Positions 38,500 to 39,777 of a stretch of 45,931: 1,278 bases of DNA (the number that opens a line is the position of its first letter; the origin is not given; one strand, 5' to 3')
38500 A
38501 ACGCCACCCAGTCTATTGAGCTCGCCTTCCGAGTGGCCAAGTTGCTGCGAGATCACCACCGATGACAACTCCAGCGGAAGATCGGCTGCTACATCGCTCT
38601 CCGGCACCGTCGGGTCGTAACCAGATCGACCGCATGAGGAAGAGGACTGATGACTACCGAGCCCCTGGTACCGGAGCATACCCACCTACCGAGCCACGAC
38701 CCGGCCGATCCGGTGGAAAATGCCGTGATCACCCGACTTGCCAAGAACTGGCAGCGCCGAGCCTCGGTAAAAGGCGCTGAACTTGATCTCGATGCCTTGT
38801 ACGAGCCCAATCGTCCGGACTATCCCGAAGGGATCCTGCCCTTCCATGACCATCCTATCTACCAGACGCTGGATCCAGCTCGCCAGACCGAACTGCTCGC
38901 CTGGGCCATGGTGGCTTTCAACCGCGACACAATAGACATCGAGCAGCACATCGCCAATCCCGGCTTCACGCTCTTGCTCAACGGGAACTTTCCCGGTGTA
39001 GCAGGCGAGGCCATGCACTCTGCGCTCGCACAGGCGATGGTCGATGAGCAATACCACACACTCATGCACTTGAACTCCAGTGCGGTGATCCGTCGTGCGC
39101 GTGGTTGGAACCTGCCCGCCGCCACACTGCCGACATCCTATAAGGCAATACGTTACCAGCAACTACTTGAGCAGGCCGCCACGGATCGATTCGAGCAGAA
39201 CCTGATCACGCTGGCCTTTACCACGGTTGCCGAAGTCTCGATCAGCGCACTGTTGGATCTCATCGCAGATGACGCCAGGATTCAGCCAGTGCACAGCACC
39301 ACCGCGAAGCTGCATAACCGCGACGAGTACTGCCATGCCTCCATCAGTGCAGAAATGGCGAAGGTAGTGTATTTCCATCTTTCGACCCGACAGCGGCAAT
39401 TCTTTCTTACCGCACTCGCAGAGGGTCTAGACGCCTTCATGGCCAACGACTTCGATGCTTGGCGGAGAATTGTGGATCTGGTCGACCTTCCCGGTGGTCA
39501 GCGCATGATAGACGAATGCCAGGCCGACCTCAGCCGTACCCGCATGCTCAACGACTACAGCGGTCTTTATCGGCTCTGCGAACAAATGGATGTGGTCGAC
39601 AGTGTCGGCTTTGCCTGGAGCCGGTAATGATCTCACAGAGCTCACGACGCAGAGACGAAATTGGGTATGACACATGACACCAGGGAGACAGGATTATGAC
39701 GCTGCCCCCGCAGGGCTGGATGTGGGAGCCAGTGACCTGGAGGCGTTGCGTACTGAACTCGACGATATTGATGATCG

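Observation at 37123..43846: Stand-alone p-aminophenylalanine/arylamine N-oxygenase cassette with its own DAHP synthase and a LysE exporter but no NRPS or PKS: candidate pathway for a secreted p-amino/p-nitro aromatic amino acid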

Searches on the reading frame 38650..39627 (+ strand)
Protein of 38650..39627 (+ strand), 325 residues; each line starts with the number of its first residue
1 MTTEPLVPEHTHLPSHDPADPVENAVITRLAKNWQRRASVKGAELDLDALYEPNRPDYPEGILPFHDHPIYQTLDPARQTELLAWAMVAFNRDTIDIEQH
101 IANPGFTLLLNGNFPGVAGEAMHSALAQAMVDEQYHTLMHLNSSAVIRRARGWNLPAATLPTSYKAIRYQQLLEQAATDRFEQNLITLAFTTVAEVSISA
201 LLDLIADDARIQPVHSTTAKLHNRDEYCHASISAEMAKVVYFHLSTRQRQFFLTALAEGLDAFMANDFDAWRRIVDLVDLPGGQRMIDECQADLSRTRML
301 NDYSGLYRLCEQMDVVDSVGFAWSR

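Call 3: search_protein_families(library=pfam, proteins=[window:38650-39627:+])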
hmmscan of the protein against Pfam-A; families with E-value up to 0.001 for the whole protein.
window:38650-39627:+ (325 aa): 1 family
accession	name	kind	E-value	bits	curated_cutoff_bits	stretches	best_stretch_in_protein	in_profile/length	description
PF11583.14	AurF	-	7.6e-53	179.9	29.6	1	21-314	2-282/282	P-aminobenzoate N-oxygenase AurF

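Call 4: search_protein_families(library=ncbifam, proteins=[window:38650-39627:+])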
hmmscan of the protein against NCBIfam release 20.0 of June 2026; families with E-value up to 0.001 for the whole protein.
window:38650-39627:+ (325 aa): 1 family
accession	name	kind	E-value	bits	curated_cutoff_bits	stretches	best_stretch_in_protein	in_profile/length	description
NF045603.1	diiron_AurF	exception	8.5e-55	186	620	1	20-323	21-324/334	4-aminobenzoate N-oxygenase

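Call 8: find_related_loci(query=window:38650-39627:+, collection=genome_contigs, flank=10000)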
Query window:38650-39627:+ (325 aa) in genome_contigs; peptide patterns used: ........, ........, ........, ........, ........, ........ (x = any residue, [..] = any of these).
599 stretches matched a pattern (row limit reached: there are more); 230 encode a relative of the query (tblastn E <= 1e-3); the best 80 are kept; 80 distinct loci.
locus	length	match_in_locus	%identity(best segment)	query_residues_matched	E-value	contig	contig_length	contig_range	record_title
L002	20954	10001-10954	60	5-325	5e-127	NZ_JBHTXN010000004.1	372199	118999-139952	Streptomyces sp. NPDC056670 NPDC056670_T14_B5.ctg-0004, whole genome shotgun sequence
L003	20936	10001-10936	59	13-325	9e-126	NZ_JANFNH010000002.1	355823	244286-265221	Streptantibioticus rubrisoli strain DSM 42083 NODE_2_length_355823_cov_20.511018, whole genome shotgun sequence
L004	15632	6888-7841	59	5-325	6e-125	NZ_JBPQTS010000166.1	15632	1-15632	Streptomyces sp. URMC 124 NODE_166_length_15632_cov_164.928190, whole genome shotgun sequence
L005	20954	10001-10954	58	5-325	1e-124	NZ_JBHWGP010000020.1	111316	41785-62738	Streptomyces sp. NPDC059740 NPDC059740_T36_E8.ctg-0020, whole genome shotgun sequence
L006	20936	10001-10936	59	13-325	4e-124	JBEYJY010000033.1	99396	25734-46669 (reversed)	Streptomyces sp. NPDC020096 NPDC020096_91_C3.ctg-0033, whole genome shotgun sequence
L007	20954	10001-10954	58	5-325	3e-124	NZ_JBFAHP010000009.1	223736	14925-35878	Streptomyces sp. NPDC050732 NPDC050732_119_A11.ctg-0009, whole genome shotgun sequence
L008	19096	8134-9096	57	2-325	2e-123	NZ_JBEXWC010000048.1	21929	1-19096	Streptomyces sp. NPDC005898 NPDC005898_293_F8.ctg-0048, whole genome shotgun sequence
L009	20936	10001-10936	59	13-325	1e-123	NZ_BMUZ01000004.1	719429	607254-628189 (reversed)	Streptomyces xanthochromogenes strain JCM 4612 sequence04, whole genome shotgun sequence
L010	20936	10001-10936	58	13-325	2e-123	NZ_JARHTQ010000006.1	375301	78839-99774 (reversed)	Streptantibioticus ferralitis strain JCM 14344 NODE_6_length_375301_cov_43.569746, whole genome shotgun sequence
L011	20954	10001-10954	58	5-325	4e-123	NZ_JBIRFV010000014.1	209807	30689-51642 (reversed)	Streptomyces sp. NPDC018029 NPDC018029_256_E10.ctg-0014, whole genome shotgun sequence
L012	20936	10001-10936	57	13-325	5e-123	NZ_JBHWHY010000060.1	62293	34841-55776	Streptomyces sp. NPDC059788 NPDC059788_T45_H6.ctg-0060, whole genome shotgun sequence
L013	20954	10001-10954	58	5-325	3e-123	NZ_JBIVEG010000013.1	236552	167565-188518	Streptomyces sp. NPDC090077 NPDC090077_163_C9.ctg-0013, whole genome shotgun sequence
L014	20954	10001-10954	58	5-325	2e-124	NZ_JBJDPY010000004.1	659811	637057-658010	Streptomyces sp. NPDC029674 NPDC029674_46_B6.ctg-0004, whole genome shotgun sequence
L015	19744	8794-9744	56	7-324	4e-120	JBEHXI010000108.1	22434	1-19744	MAG: Actinomycetota bacterium isolate ES1.bin.47 NODE_2115_length_22434_cov_28.646608, whole genome shotgun sequence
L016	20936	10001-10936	56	13-325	8e-118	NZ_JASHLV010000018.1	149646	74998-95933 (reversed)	Streptomyces djakartensis strain PU_KB8-2 NODE_18_length_149646_cov_40.096576, whole genome shotgun sequence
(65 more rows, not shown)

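Call 10: find_encoding_contigs(protein=window:38650-39627:+, flank=10000, max_places=6)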
Protein window:38650-39627:+ (325 aa): no gene with exactly this product is on record in the collection.

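Call 11: find_homologous_proteins(query=window:38650-39627:+)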
Query window:38650-39627:+ (325 aa): 368 proteins with E <= 0.001 among 4023 candidates; the best 120 are listed.
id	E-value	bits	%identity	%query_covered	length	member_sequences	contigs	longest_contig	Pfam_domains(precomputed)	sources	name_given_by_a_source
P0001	1.0e-217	739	100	100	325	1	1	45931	PF11583.15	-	-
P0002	7.2e-183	625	84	100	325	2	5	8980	PF11583.15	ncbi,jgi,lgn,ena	-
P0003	1.7e-178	611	84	100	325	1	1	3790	PF11583.15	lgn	-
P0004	2.9e-178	610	82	100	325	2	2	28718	PF11583.15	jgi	jgi:hypothetical protein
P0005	4.2e-170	583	80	100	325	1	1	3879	PF11583.15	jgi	jgi:hypothetical protein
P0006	5.3e-170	583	81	100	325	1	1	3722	PF11583.15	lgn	-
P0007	2.1e-168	578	79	100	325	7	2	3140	PF11583.15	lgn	-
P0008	4.4e-168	576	79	100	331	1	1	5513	PF11583.15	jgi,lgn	jgi:hypothetical protein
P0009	9.6e-168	575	78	100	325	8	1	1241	PF11583.15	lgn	-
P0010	5.4e-167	573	78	100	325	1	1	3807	PF11583.15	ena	-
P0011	8.3e-163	559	76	98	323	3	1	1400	PF11583.15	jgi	jgi:hypothetical protein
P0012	6.2e-155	533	73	100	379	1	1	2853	PF11583.15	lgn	-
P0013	9.5e-154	529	74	99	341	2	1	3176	PF11583.15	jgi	jgi:hypothetical protein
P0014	5.4e-122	425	60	96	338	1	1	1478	PF11583.15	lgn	-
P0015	1.4e-120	420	59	96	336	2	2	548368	PF11583.15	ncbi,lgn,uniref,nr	ncbi:diiron oxygenase [Streptantibioticus rubrisoli]|uniref:Diiron oxygenase n=1 Tax=Streptantibioti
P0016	2.0e-120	420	58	96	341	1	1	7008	PF11583.15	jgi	jgi:hypothetical protein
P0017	4.7e-120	419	59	99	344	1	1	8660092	PF11583.15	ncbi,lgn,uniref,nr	ncbi:diiron oxygenase [Streptomyces sp. NBC_01232]|uniref:AurF N-oxygenase family protein n=1 Tax=St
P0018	1.8e-118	413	57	100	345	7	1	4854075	PF11583.15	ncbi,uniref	ncbi:diiron oxygenase [Streptomyces sp. RK9]|uniref:AurF N-oxygenase family protein n=1 Tax=Streptom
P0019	4.2e-118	412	58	96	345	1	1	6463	PF11583.15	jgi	jgi:alpha-N-dichloroacetyl-p-aminophenylserinol N-oxygenase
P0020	7.5e-118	411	59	96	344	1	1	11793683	PF11583.15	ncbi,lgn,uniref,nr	ncbi:diiron oxygenase [Umezawaea sp. Da 62-37]|uniref:AurF N-oxygenase family protein n=1 Tax=Umezaw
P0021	9.4e-118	411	58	96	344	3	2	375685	PF11583.15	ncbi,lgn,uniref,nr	ncbi:AurF N-oxygenase family protein [Streptantibioticus ferralitis]|uniref:Diiron oxygenase n=1 Tax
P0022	9.9e-118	411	57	96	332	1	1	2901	PF11583.15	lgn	-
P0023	1.8e-117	410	57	96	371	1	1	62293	PF11583.15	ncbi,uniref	ncbi:diiron oxygenase [Streptomyces sp. NPDC059788]|uniref:AurF N-oxygenase family protein n=1 Tax=S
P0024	2.1e-117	410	58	96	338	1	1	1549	PF11583.15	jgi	jgi:alpha-N-dichloroacetyl-p-aminophenylserinol N-oxygenase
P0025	7.0e-117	408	56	100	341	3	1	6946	PF11583.15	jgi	jgi:hypothetical protein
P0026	1.0e-116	408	58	96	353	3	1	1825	PF11583.15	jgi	jgi:alpha-N-dichloroacetyl-p-aminophenylserinol N-oxygenase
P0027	3.9e-115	403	58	96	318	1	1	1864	PF11583.15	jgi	jgi:hypothetical protein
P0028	4.4e-115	402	58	94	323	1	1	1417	PF11583.15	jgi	jgi:alpha-N-dichloroacetyl-p-aminophenylserinol N-oxygenase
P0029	2.8e-114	400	56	98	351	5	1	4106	PF11583.15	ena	-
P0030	4.2e-114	399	57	96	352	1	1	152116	PF11583.15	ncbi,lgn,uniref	ncbi:AurF N-oxygenase family protein [Streptomyces qinglanensis]|uniref:AurF N-oxygenase family prot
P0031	1.3e-113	397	57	96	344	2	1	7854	PF11583.15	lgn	-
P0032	8.7e-113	395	56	96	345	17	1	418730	PF11583.15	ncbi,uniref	ncbi:diiron oxygenase [Streptomyces sp. NPDC001046]|uniref:AurF N-oxygenase family protein n=1 Tax=S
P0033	9.8e-113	395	57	96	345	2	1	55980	PF11583.15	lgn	-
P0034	1.2e-112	394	56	96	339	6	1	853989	PF11583.15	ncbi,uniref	ncbi:diiron oxygenase [Streptomyces sp. NPDC088400]|uniref:AurF N-oxygenase family protein n=1 Tax=S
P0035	1.6e-112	394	56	96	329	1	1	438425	PF11583.15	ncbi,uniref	ncbi:diiron oxygenase [Streptomyces sp. NPDC053048]|uniref:diiron oxygenase n=1 Tax=Streptomyces sp.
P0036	2.3e-112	393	57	96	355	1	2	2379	PF11583.15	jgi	jgi:hypothetical protein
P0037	3.6e-112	393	56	96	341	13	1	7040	PF11583.15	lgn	-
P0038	1.8e-111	390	57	96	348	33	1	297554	PF11583.15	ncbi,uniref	ncbi:diiron oxygenase [Streptomyces sp. NPDC051555]|uniref:diiron oxygenase n=1 Tax=Streptomyces sp.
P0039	1.9e-111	390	54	99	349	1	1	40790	PF11583.15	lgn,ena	-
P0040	3.0e-111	390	57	96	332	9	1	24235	PF11583.15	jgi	jgi:hypothetical protein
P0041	6.4e-111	389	56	96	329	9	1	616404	PF11583.15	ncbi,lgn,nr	ncbi:diiron oxygenase [Streptomyces lincolnensis]|nr:diiron oxygenase [Streptomyces lincolnensis]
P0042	7.8e-111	388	56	96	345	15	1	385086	PF11583.15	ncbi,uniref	ncbi:diiron oxygenase [Streptomyces sp. NPDC093089]|uniref:diiron oxygenase n=1 Tax=Streptomyces sp.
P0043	1.3e-110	388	55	97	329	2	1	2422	PF11583.15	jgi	jgi:hypothetical protein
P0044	1.4e-110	388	54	96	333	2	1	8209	PF11583.15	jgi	jgi:hypothetical protein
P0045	1.5e-110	387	56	99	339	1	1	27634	PF11583.15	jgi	jgi:alpha-N-dichloroacetyl-p-aminophenylserinol N-oxygenase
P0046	1.5e-110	387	56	96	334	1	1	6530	PF11583.15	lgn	-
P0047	2.0e-110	387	55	96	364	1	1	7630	PF11583.15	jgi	jgi:hypothetical protein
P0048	2.4e-110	387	56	96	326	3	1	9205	PF11583.15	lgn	-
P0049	2.5e-110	387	55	97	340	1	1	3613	PF11583.15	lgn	-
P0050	3.1e-110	386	56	96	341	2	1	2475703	PF11583.15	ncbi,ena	-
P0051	3.8e-110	386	56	99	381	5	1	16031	PF11583.15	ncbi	-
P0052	4.5e-110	386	55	96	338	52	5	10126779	PF11583.15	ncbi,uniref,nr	ncbi:AurF N-oxygenase family protein [Streptomyces chartreusis]|uniref:AurF N-oxygenase family prote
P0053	7.4e-110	385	56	95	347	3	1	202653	PF11583.15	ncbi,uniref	ncbi:diiron oxygenase [Kitasatospora sp. NPDC059577]|uniref:AurF N-oxygenase family protein n=1 Tax=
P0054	9.4e-110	385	57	97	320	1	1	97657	PF11583.15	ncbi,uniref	ncbi:hypothetical protein GCM10009827_105020 [Dactylosporangium maewongense]|uniref:N-oxidase n=1 Ta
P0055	1.8e-109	384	57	96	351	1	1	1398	PF11583.15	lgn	-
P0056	2.8e-109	383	54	97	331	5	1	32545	PF11583.15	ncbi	-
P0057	3.0e-109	383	55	96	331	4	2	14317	PF11583.15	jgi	jgi:alpha-N-dichloroacetyl-p-aminophenylserinol N-oxygenase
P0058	5.5e-109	382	55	94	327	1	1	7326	PF11583.15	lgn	-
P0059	6.0e-109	382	54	99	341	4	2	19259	PF11583.15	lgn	-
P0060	8.5e-109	382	56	96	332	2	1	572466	PF11583.15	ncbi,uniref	ncbi:diiron oxygenase [Streptomyces axinellae]|uniref:N-oxidase n=1 Tax=Streptomyces axinellae TaxID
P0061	1.0e-108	381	56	96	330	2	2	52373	PF11583.15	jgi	-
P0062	1.8e-108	381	56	96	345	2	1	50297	PF11583.15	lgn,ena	-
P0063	2.9e-108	380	52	99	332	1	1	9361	PF11583.15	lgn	-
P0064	4.5e-108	379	52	96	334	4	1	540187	PF11583.15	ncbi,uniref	ncbi:AurF N-oxygenase family protein [Nocardia colli]|uniref:AurF N-oxygenase family protein n=1 Tax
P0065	5.0e-108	379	54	100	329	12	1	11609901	PF11583.15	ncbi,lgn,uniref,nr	ncbi:AurF N-oxygenase family protein [Kutzneria sp. CA-103260]|uniref:AurF N-oxygenase family protei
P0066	6.9e-108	379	55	96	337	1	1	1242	PF11583.15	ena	-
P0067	7.3e-108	379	55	98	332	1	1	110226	PF11583.15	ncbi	ncbi:AurF N-oxygenase family protein [Streptomyces sp. NPDC054863]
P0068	7.7e-108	379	56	95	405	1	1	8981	PF11583.15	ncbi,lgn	-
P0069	1.0e-107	378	52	98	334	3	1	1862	PF11583.15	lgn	-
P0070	1.3e-107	378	55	99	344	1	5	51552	PF11583.15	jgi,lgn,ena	jgi:hypothetical protein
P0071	1.7e-107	377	52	98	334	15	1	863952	PF11583.15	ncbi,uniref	ncbi:diiron oxygenase [Nocardia sp. NPDC051321]|uniref:diiron oxygenase n=1 Tax=Nocardia sp. NPDC051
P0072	1.7e-107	377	55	96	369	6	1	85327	PF21458.3,PF11583.15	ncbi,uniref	ncbi:diiron oxygenase [Streptomyces sp. NPDC004787]|uniref:AurF N-oxygenase family protein n=1 Tax=S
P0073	2.1e-107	377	54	96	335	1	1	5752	PF11583.15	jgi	jgi:alpha-N-dichloroacetyl-p-aminophenylserinol N-oxygenase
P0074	5.6e-107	376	55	100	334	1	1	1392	PF11583.15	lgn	-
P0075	6.5e-107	376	55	96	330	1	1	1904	PF11583.15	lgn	-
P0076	6.6e-107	375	54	96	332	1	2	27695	PF11583.15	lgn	-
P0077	8.3e-107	375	55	96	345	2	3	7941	PF11583.15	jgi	jgi:hypothetical protein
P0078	8.4e-107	375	55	98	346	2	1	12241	PF11583.15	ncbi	ncbi:MAG: AurF N-oxygenase family protein [Pseudonocardiaceae bacterium]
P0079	2.2e-106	374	55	96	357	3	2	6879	PF11583.15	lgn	-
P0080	7.4e-106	372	52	96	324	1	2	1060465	PF11583.15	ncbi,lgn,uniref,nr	ncbi:AurF N-oxygenase family protein [Nocardia pseudobrasiliensis]|uniref:Para-aminobenzoate N-oxyge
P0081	7.6e-106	372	55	96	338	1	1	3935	PF11583.15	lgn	-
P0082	9.3e-106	372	54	96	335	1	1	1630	PF11583.15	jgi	jgi:hypothetical protein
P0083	1.0e-105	372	53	96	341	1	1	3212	PF11583.15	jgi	jgi:alpha-N-dichloroacetyl-p-aminophenylserinol N-oxygenase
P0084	1.0e-105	372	54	96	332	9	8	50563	PF11583.15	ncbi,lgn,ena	-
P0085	1.4e-105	371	54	96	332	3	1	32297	PF11583.15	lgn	-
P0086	4.1e-105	370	54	96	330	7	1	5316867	PF11583.15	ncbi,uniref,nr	ncbi:para-aminobenzoate N-oxygenase AurF [Streptomyces sp. 1114.5]|uniref:AurF N-oxygenase family pr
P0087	4.4e-105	370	55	96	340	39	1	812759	PF11583.15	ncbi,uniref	ncbi:diiron oxygenase [Streptomyces olivaceus]|uniref:diiron oxygenase n=1 Tax=Streptomyces olivaceu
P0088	6.2e-105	369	53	96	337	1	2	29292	PF11583.15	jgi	jgi:alpha-N-dichloroacetyl-p-aminophenylserinol N-oxygenase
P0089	7.0e-105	369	54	96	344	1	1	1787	PF11583.15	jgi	jgi:hypothetical protein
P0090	1.1e-104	368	54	96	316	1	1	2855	PF11583.15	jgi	jgi:alpha-N-dichloroacetyl-p-aminophenylserinol N-oxygenase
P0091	1.8e-104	367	53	96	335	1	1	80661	PF11583.15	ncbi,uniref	ncbi:AurF N-oxygenase family protein [Streptomyces chartreusis]|uniref:AurF N-oxygenase family prote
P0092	2.9e-104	367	54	96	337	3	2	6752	PF11583.15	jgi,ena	-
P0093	3.7e-104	366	56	93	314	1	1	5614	PF11583.15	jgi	jgi:hypothetical protein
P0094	5.2e-104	366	54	96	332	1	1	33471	PF11583.15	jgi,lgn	jgi:hypothetical protein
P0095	5.3e-104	366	54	96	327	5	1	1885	PF11583.15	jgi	jgi:alpha-N-dichloroacetyl-p-aminophenylserinol N-oxygenase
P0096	9.1e-104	365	53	96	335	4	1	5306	PF11583.15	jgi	jgi:alpha-N-dichloroacetyl-p-aminophenylserinol N-oxygenase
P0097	9.7e-104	365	54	96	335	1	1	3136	PF11583.15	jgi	jgi:hypothetical protein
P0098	1.2e-103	365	53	97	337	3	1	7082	PF11583.15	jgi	jgi:hypothetical protein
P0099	2.0e-103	364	52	98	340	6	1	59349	PF11583.15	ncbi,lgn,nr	ncbi:diiron oxygenase [Streptomyces ureilyticus]|nr:diiron oxygenase [Streptomyces ureilyticus]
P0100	2.0e-103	364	53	96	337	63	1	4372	PF11583.15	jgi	jgi:hypothetical protein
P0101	2.6e-103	364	53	96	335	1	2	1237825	PF11583.15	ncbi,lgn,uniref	ncbi:diiron oxygenase [Streptomyces sp. Y7]|uniref:AurF N-oxygenase family protein n=1 Tax=Streptomy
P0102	3.5e-103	363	51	96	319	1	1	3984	PF11583.15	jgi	jgi:hypothetical protein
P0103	7.5e-103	362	53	96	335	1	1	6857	PF11583.15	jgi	jgi:alpha-N-dichloroacetyl-p-aminophenylserinol N-oxygenase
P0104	7.5e-103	362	53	96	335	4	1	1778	PF11583.15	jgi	jgi:alpha-N-dichloroacetyl-p-aminophenylserinol N-oxygenase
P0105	8.9e-103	362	54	96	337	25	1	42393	PF11583.15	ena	-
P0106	9.2e-103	362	53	96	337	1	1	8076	PF11583.15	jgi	jgi:hypothetical protein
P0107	9.2e-103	362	54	96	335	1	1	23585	PF11583.15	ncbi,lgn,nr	ncbi:N-oxidase [Mycobacteriaceae bacterium 1482268.1]|nr:N-oxidase [Mycobacteriaceae bacterium 14822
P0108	1.0e-102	362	53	96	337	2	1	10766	PF11583.15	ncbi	ncbi:MAG: diiron oxygenase [Mycobacterium sp.]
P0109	1.4e-102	361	54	96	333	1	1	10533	PF11583.15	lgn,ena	-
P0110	1.5e-102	361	52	96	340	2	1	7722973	PF11583.15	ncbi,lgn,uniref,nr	ncbi:diiron oxygenase [Streptomyces sp. NBC_01012]|uniref:AurF N-oxygenase family protein n=1 Tax=St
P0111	1.6e-102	361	53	96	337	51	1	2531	PF11583.15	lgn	-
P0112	1.8e-102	361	54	96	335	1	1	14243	PF11583.15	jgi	jgi:hypothetical protein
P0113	2.1e-102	361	52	96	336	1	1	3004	PF11583.15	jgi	jgi:hypothetical protein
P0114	2.2e-102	361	53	96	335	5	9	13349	PF11583.15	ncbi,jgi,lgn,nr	ncbi:MAG: alpha-N-dichloroacetyl-p-aminophenylserinol N-oxygenase [Actinomycetota bacterium]|jgi:hyp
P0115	2.5e-102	360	54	96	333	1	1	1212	PF11583.15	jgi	jgi:hypothetical protein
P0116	2.5e-102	360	53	96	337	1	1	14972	PF11583.15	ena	-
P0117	3.1e-102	360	53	96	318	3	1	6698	PF11583.15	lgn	-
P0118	4.2e-102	360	54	96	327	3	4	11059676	PF11583.15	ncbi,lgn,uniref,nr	ncbi:diiron oxygenase [Amycolatopsis sp. NBC_00348]|uniref:AurF N-oxygenase family protein n=1 Tax=u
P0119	4.4e-102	360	53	96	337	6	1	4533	PF11583.15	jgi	jgi:alpha-N-dichloroacetyl-p-aminophenylserinol N-oxygenase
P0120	6.2e-102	359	53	96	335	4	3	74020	PF11583.15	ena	-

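Call 12: find_encoding_contigs(protein=P0004, flank=10000, max_places=4)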
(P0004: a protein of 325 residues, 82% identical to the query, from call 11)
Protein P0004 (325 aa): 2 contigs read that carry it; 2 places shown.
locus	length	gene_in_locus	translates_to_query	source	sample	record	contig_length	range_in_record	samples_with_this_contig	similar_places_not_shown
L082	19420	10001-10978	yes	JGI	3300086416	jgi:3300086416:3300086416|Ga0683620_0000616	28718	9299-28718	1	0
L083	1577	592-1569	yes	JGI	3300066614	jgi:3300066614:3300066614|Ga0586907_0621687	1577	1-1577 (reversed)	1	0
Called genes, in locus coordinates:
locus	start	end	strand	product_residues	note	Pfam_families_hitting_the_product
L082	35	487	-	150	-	PF01740:STAS, PF13466:STAS_2 (weak)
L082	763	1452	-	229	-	PF01965:DJ-1_PfpI, PF17124:ThiJ_like (weak)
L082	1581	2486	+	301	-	PF00126:HTH_1, PF03466:LysR_substrate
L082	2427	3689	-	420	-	PF00083:Sugar_tr, PF07690:MFS_1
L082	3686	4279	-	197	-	PF01965:DJ-1_PfpI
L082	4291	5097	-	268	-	PF00702:Hydrolase, PF13419:HAD_2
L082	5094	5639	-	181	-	PF01965:DJ-1_PfpI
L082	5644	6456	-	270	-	PF01050:MannoseP_isomer (weak), PF07883:Cupin_2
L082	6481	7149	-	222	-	-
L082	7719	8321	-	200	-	PF00881:Nitroreductase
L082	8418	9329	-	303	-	PF00106:adh_short, PF08659:KR, PF13561:adh_short_C2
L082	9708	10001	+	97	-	-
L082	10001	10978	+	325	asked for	PF11583:AurF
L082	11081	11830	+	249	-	PF01323:DSBA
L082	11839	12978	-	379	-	PF02771:Acyl-CoA_dh_N, PF02770:Acyl-CoA_dh_M, PF00441:Acyl-CoA_dh_1, PF08028:Acyl-CoA_dh_2 (weak)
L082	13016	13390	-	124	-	PF06339:Ectoine_synth, PF07883:Cupin_2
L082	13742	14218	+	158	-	-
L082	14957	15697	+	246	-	-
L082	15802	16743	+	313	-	PF13289:SIR2_2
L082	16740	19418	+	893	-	?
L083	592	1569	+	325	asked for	PF11583:AurF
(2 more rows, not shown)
